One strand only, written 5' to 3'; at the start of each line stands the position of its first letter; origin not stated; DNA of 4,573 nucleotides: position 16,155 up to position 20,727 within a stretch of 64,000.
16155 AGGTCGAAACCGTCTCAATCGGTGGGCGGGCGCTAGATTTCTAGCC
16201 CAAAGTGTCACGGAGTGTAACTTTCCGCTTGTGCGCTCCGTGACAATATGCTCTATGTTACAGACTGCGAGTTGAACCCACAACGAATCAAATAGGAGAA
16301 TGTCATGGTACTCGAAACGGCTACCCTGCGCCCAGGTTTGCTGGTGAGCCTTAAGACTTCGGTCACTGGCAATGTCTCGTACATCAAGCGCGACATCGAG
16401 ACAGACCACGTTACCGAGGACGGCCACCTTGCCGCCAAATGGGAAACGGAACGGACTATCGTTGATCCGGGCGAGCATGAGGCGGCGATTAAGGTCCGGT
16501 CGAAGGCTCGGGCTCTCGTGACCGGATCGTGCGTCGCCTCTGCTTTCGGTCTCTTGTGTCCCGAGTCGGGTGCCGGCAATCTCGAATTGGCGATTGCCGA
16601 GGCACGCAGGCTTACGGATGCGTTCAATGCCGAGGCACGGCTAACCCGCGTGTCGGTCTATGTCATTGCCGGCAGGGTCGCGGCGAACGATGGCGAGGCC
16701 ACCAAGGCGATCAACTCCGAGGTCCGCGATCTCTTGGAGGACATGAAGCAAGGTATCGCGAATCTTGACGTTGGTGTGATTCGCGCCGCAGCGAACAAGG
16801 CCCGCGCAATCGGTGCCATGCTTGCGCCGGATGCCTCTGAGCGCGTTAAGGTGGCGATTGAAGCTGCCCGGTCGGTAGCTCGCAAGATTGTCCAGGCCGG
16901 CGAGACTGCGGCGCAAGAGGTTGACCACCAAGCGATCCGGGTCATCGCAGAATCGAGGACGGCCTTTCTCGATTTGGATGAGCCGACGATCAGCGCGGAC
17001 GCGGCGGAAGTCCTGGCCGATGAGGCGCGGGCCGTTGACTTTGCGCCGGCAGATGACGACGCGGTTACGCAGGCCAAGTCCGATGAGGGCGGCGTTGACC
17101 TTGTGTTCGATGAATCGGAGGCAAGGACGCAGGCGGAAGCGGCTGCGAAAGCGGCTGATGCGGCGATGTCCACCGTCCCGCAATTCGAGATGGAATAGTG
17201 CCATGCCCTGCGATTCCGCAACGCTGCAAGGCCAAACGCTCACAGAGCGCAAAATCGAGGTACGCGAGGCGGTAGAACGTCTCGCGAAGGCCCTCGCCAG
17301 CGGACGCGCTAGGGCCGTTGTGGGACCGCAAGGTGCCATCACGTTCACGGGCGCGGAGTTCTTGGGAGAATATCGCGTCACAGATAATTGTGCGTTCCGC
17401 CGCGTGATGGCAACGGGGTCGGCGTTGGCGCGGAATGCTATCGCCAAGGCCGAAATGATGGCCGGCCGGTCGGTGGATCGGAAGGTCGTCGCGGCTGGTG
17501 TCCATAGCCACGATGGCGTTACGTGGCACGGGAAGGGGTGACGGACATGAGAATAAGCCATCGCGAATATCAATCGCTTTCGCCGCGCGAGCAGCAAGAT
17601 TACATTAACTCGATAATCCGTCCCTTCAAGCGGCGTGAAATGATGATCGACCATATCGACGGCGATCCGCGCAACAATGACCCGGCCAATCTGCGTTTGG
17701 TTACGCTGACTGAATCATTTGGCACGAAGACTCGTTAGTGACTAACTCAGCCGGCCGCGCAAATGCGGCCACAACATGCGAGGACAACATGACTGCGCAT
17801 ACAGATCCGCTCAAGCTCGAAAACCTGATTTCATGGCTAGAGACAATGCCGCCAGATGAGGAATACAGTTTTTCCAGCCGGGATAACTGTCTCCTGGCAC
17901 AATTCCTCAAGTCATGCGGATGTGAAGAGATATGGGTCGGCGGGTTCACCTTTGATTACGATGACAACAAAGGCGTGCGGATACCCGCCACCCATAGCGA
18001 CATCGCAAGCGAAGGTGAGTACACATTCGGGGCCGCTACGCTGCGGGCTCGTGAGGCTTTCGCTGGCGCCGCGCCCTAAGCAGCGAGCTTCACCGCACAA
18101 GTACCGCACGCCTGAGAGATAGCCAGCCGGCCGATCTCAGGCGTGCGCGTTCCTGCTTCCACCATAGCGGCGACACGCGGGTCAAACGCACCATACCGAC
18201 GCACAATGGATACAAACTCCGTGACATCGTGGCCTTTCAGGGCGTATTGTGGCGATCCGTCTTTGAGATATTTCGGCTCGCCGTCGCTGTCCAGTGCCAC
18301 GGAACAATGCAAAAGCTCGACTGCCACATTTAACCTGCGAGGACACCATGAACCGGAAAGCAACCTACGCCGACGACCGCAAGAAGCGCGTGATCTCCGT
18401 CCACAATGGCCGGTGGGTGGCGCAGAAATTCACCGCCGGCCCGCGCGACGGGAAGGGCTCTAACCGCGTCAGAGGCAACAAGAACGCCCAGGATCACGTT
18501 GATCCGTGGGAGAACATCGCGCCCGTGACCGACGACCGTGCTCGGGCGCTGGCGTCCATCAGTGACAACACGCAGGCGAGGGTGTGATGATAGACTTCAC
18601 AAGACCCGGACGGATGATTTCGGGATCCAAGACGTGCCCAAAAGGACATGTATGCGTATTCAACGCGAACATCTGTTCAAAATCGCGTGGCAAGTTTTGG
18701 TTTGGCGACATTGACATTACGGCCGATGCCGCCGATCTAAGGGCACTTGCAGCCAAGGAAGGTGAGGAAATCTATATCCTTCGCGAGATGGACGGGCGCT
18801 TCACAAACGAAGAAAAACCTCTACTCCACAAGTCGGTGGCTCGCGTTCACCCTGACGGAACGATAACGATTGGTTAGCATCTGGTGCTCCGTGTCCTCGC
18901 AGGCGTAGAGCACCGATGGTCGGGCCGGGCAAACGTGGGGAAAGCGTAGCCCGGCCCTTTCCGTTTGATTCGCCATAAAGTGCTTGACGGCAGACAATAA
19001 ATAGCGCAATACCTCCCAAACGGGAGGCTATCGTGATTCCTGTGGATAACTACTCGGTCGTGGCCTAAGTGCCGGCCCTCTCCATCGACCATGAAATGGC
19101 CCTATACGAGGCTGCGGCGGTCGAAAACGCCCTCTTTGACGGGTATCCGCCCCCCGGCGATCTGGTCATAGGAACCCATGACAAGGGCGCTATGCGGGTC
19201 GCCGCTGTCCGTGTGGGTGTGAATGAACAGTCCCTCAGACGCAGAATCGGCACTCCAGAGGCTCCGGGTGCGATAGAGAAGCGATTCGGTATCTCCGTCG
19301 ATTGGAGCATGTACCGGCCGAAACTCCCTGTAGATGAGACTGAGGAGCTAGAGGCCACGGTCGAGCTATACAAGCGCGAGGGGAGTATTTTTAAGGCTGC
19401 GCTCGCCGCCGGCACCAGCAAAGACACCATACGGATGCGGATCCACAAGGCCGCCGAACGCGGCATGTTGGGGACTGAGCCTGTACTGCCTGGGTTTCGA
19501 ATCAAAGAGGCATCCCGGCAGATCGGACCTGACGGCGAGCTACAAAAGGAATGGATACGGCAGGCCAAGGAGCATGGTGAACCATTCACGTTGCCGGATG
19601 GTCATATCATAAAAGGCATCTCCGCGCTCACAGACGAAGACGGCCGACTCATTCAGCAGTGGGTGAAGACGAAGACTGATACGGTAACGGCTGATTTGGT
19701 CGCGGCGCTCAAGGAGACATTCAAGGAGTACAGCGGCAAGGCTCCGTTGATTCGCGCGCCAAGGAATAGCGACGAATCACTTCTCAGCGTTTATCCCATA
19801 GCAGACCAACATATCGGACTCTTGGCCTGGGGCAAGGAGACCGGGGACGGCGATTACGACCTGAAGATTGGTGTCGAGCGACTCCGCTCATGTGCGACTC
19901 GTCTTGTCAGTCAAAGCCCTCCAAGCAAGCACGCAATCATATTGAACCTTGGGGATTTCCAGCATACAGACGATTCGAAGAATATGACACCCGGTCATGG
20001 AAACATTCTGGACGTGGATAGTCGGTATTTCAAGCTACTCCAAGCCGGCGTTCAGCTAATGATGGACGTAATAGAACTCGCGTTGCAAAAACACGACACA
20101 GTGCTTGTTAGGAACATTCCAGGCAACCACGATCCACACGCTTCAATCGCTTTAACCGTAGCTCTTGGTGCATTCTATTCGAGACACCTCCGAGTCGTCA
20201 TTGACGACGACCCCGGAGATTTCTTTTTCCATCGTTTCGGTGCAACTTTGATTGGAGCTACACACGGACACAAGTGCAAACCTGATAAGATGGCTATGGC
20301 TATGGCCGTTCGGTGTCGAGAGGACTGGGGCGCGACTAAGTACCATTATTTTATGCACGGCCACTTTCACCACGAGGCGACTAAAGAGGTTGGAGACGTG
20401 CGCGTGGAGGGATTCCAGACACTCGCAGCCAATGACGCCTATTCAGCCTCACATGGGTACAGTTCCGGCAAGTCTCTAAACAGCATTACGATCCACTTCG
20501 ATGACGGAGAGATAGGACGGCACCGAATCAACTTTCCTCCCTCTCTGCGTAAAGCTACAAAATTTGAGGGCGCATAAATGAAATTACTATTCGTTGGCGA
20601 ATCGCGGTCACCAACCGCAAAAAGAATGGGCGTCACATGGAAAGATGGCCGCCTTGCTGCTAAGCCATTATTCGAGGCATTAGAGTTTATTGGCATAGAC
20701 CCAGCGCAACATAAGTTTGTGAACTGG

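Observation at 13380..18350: Conserved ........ translation-initiation leader on four genes of one block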

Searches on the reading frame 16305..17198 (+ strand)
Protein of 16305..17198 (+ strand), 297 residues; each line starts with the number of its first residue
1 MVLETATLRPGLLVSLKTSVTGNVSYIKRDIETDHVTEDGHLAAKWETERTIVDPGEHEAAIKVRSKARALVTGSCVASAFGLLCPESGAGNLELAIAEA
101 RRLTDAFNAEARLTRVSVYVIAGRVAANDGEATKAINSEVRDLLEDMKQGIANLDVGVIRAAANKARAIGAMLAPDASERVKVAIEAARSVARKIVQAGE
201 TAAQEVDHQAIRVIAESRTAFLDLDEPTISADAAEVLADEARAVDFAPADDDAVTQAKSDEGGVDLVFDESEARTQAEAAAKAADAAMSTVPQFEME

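Call 9: search_protein_families(library=pfam, proteins=[window:16305-17198:+], max_evalue=0.01)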
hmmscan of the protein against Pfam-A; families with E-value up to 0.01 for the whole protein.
window:16305-17198:+ (297 aa): 0 families

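Call 10: search_protein_families(library=phrogs, proteins=[window:16305-17198:+], max_evalue=0.01)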
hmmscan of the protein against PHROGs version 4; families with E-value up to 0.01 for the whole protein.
window:16305-17198:+ (297 aa): 1 family
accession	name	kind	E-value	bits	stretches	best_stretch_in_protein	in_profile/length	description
phrog_11021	-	unknown function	5.2e-59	200.9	1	4-256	3-253/266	-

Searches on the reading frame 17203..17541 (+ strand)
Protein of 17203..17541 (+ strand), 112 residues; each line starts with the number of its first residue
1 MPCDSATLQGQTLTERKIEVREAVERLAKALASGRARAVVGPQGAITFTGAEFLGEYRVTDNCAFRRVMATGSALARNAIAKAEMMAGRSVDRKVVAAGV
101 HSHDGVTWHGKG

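Call 9: search_protein_families(library=pfam, proteins=[window:17203-17541:+], max_evalue=0.01)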
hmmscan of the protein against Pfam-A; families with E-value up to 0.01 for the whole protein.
window:17203-17541:+ (112 aa): 0 families

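Call 10: search_protein_families(library=phrogs, proteins=[window:17203-17541:+], max_evalue=0.01)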
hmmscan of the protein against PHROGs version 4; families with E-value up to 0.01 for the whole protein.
window:17203-17541:+ (112 aa): 1 family
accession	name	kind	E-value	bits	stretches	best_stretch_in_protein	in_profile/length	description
phrog_11784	-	unknown function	6.8e-35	120.8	1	1-112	1-113/113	-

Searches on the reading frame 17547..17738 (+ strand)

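Call 9: search_protein_families(library=pfam, proteins=[window:17547-17738:+], max_evalue=0.01)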
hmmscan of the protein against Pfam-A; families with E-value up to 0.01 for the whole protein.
window:17547-17738:+ (63 aa): 1 family
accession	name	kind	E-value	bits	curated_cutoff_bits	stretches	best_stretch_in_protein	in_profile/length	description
PF13392.12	HNH_3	-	1.5e-09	37.8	24.8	1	31-54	18-41/46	HNH endonuclease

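Call 10: search_protein_families(library=phrogs, proteins=[window:17547-17738:+], max_evalue=0.01)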
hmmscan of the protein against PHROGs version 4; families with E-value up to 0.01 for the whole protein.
window:17547-17738:+ (63 aa): 6 families
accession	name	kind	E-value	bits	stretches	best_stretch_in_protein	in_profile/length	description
phrog_99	-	DNA, RNA and nucleotide metabolism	4.9e-07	30.7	1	32-56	176-200/383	HNH endonuclease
phrog_4578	-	DNA, RNA and nucleotide metabolism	2.1e-06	28.6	1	31-56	29-54/130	HNH endonuclease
phrog_59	-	DNA, RNA and nucleotide metabolism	5.6e-06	27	1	31-56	205-230/423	HNH endonuclease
phrog_959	-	DNA, RNA and nucleotide metabolism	4.2e-05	24.3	1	31-57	76-102/138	HNH endonuclease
phrog_10822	-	DNA, RNA and nucleotide metabolism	0.0094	16.6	0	33-52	120-139/245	HNH endonuclease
phrog_1891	-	DNA, RNA and nucleotide metabolism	0.0099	16.3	0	32-56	183-207/255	HNH endonuclease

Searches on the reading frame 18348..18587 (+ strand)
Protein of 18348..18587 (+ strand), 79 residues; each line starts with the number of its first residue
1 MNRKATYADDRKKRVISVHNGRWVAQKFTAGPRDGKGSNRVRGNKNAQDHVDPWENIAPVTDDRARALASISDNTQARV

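Call 9: search_protein_families(library=pfam, proteins=[window:18348-18587:+], max_evalue=0.01)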
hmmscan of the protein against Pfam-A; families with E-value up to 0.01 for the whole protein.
window:18348-18587:+ (79 aa): 0 families

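Call 10: search_protein_families(library=phrogs, proteins=[window:18348-18587:+], max_evalue=0.01)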
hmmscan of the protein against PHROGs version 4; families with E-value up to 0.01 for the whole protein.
window:18348-18587:+ (79 aa): 0 families

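Call 69: find_homologous_proteins(query=window:18348-18587:+, max_evalue=0.00001)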
Query window:18348-18587:+ (79 aa): 7 proteins with E <= 0.00001 among 7 candidates.
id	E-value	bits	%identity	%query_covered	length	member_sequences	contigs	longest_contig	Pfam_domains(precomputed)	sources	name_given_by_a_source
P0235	1.4e-45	170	100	100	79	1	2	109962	-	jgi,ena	jgi:hypothetical protein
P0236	1.4e-38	148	89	100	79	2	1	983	-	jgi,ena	jgi:hypothetical protein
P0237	4.1e-35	137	81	100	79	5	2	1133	-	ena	-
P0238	2.0e-32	128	77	100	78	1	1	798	-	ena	-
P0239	1.3e-29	119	71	97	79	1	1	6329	-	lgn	-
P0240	8.3e-26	107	68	99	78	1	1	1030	-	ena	-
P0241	3.4e-25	105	68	99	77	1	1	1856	-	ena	-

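Call 70: find_encoding_contigs(protein=P0239, flank=10000, max_places=2)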
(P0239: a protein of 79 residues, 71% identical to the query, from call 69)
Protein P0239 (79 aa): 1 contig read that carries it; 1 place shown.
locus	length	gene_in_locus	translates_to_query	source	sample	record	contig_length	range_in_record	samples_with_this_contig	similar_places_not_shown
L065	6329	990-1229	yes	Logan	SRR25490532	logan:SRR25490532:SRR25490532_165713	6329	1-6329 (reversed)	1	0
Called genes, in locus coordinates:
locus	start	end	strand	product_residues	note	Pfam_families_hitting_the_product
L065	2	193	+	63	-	?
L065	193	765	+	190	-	-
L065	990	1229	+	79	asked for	-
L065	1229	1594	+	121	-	PF24875:DUF7736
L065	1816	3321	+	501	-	-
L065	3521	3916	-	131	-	-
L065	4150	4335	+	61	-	-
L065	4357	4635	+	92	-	-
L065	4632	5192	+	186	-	PF05869:Dam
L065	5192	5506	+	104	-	-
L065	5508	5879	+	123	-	-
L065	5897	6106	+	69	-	-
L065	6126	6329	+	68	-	?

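Call 71: find_encoding_contigs(protein=P0236, flank=10000, max_places=2)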
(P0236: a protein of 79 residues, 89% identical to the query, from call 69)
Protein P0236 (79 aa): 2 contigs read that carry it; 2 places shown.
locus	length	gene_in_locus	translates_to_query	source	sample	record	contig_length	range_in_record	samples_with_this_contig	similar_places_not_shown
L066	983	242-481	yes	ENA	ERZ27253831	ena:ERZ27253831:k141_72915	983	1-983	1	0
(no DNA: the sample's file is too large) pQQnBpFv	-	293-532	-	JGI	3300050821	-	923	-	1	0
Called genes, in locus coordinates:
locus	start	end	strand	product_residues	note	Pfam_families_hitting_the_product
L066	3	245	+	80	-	?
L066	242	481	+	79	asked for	-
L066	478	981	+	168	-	?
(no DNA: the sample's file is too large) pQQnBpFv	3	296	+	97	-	?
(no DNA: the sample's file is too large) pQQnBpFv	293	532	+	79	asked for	-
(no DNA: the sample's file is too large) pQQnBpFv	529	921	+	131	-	?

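Call 72: find_encoding_contigs(protein=P0237, flank=10000, max_places=3)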
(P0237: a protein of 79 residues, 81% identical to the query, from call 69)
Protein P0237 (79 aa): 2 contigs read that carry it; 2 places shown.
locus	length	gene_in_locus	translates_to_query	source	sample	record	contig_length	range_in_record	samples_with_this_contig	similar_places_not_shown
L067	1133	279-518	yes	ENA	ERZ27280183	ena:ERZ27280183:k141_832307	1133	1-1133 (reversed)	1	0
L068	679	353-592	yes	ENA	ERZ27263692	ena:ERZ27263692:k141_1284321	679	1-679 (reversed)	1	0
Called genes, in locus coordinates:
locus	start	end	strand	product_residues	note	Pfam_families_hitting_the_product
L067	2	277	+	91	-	?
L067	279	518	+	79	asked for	-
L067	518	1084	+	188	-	-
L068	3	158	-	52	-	?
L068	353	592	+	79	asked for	-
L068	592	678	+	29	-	?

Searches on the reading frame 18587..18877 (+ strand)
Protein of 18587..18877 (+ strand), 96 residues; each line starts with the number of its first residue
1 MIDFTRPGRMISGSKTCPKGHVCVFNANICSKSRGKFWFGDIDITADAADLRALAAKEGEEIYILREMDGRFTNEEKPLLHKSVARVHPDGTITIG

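Call 9: search_protein_families(library=pfam, proteins=[window:18587-18877:+], max_evalue=0.01)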
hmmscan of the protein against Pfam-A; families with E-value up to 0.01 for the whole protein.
window:18587-18877:+ (96 aa): 0 families

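Call 10: search_protein_families(library=phrogs, proteins=[window:18587-18877:+], max_evalue=0.01)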
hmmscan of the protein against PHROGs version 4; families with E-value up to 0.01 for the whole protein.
window:18587-18877:+ (96 aa): 0 families

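Call 59: find_homologous_proteins(query=window:18587-18877:+, max_evalue=0.00001)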
Query window:18587-18877:+ (96 aa): 114 proteins with E <= 0.00001 among 115 candidates.
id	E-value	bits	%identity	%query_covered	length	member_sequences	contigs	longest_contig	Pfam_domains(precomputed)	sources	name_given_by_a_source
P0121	3.6e-59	215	100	100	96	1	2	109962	-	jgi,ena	jgi:hypothetical protein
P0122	4.9e-51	189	89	100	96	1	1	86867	-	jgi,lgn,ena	-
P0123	5.8e-51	188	88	99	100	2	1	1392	-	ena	-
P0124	2.3e-49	183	88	99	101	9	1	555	-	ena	-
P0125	6.2e-49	182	85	99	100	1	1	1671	-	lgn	-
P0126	2.2e-48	180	84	99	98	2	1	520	-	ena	-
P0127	1.6e-47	177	83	99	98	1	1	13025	-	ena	-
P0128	5.6e-47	176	84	99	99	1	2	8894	-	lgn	-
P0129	9.9e-47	175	83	100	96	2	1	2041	-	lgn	-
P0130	1.2e-46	175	81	99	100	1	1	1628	-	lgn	-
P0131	5.8e-46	172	81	99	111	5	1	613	-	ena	-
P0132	1.6e-45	171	82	97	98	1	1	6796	-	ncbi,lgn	-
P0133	1.9e-45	171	80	98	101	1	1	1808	-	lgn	-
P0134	4.7e-45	169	79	99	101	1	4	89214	-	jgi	jgi:hypothetical protein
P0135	7.9e-45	169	80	99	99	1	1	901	-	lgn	-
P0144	5.4e-43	163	80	99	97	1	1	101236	-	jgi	jgi:hypothetical protein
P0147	1.5e-40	155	75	97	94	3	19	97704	-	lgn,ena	-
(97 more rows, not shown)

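Call 60: find_encoding_contigs(protein=P0122, flank=10000, max_places=2)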
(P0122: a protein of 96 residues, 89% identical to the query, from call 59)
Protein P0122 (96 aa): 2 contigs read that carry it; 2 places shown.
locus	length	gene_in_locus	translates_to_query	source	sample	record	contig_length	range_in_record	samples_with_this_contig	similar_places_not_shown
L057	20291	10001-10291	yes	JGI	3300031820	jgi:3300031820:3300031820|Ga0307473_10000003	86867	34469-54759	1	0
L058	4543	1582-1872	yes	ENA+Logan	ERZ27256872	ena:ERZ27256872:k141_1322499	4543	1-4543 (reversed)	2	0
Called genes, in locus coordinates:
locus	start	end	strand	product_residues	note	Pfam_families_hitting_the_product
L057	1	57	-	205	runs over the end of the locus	-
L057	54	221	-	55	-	-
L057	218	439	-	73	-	-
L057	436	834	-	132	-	PF06356:DUF1064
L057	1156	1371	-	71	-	-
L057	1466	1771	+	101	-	-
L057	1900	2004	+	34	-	-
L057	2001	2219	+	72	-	-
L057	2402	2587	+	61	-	-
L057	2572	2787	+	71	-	-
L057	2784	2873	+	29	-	-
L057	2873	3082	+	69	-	-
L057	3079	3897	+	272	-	PF04404:ERF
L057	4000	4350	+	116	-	-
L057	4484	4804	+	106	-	-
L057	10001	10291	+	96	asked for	-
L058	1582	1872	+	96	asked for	-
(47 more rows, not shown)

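Call 61: find_encoding_contigs(protein=P0144, flank=10000, max_places=2)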
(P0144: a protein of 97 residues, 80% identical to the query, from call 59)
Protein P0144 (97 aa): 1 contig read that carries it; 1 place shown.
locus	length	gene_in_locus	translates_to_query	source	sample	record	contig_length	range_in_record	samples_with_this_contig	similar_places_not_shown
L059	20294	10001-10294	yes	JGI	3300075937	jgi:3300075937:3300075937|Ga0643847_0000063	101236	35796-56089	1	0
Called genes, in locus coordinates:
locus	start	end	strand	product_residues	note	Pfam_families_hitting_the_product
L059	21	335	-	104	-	PF10073:GapR_DNA-bd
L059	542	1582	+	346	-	PF13560:HTH_31 (weak), PF01381:HTH_3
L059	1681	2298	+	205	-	PF05565:Sipho_Gp157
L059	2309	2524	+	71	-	-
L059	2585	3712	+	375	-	PF03837:RecT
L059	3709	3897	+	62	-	-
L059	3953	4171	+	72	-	-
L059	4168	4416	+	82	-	-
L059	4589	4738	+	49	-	-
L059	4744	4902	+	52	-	-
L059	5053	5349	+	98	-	-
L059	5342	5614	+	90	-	-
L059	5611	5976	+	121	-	-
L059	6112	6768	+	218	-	-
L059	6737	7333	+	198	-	-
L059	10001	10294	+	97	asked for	-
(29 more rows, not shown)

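Call 62: find_encoding_contigs(protein=P0134, flank=10000, max_places=4)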
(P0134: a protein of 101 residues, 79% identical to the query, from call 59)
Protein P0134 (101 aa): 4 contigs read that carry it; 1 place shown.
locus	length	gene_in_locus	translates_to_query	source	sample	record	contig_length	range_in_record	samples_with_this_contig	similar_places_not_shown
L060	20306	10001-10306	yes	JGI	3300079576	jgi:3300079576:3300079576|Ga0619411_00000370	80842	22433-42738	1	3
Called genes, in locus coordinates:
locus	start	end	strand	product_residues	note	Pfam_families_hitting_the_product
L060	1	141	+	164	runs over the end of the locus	-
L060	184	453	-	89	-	-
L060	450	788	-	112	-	-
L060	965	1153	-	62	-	-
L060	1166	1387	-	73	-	-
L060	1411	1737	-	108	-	-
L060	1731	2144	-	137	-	-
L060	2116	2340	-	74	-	-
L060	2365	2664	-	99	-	-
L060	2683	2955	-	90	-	-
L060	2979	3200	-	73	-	-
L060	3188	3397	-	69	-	-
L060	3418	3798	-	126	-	PF19800:DUF6283 (faint)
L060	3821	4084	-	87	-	-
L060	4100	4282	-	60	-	-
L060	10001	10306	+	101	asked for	-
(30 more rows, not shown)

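Call 63: find_encoding_contigs(protein=P0147, flank=10000, max_places=4)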
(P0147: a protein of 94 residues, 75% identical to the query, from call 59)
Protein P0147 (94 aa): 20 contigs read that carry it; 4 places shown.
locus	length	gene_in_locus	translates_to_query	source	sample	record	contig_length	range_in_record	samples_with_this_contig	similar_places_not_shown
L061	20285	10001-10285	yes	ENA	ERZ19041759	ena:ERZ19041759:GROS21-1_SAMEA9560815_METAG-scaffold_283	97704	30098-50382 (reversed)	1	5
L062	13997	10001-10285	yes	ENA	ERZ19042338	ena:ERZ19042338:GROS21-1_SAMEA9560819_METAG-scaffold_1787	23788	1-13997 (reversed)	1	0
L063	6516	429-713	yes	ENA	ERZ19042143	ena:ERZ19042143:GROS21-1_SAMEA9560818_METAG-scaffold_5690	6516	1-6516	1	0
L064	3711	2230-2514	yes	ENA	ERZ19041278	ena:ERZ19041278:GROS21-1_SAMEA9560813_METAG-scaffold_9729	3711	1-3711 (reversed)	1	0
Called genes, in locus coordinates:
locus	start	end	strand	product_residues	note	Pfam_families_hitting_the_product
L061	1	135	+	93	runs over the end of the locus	-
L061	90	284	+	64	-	-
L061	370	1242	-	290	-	-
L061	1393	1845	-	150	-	-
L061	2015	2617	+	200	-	PF25680:Mom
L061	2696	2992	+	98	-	-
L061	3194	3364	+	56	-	PF04957:RMF (weak)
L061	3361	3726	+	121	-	-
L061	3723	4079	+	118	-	-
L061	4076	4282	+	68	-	-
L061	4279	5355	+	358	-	PF05063:MT-A70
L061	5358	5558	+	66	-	-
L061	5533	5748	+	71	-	-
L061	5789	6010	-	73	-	-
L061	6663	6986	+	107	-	PF13223:DUF4031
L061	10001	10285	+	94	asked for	-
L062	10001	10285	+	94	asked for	-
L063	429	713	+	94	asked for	-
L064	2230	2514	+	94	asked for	-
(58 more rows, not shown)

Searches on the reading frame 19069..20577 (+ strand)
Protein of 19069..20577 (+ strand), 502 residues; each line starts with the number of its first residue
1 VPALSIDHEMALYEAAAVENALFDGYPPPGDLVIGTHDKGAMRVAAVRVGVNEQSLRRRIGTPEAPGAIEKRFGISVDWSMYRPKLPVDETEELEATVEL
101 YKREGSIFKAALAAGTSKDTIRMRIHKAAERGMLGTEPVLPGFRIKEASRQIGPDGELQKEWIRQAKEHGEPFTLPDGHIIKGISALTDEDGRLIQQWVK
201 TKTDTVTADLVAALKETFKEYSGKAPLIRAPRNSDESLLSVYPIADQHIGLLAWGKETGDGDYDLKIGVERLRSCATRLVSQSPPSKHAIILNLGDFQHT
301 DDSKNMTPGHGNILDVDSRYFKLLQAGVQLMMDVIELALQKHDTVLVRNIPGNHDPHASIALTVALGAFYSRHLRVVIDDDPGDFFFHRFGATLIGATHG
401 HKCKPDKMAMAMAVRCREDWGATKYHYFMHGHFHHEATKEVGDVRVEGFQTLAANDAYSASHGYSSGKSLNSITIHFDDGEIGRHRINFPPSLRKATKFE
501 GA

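Call 84: find_related_loci(query=window:19069-20577:+, collection=viral_contigs, flank=7000)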
Query window:19069-20577:+ (502 aa) in viral_contigs; peptide patterns used: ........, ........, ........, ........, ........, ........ (x = any residue, [..] = any of these).
6 stretches matched a pattern; 6 encode a relative of the query (tblastn E <= 1e-3); 6 distinct loci.
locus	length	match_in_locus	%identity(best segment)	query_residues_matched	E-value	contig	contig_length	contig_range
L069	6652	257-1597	44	58-492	1e-115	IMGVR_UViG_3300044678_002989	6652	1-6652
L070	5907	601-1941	44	58-492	1e-115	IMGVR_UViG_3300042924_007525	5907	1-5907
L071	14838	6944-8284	44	58-492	2e-115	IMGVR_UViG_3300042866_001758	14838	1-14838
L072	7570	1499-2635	48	124-502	2e-113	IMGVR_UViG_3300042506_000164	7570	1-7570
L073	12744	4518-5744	46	92-492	1e-113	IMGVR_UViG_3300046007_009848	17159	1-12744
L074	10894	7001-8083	46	129-487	3e-96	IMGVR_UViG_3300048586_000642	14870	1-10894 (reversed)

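Call 86: search_protein_families(library=pfam, proteins=[window:19069-20577:+], max_evalue=0.001)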
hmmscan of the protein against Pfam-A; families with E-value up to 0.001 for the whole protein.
window:19069-20577:+ (502 aa): 0 families

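Call 87: search_protein_families(library=phrogs, proteins=[window:19069-20577:+], max_evalue=0.00001)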
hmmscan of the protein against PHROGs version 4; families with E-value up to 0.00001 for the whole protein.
window:19069-20577:+ (502 aa): 5 families
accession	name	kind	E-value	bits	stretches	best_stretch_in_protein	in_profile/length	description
phrog_704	-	DNA, RNA and nucleotide metabolism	6.1e-100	336.1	1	91-488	6-385/390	DNA repair exonuclease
phrog_20762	-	unknown function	3.5e-31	108.9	1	376-487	1-113/117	-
phrog_284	-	DNA, RNA and nucleotide metabolism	5.5e-21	75.9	1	196-478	86-383/398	exonuclease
phrog_20703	-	unknown function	3.9e-16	60.6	1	174-310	98-234/258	-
phrog_21891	-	unknown function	2.8e-06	29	1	369-471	14-115/130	-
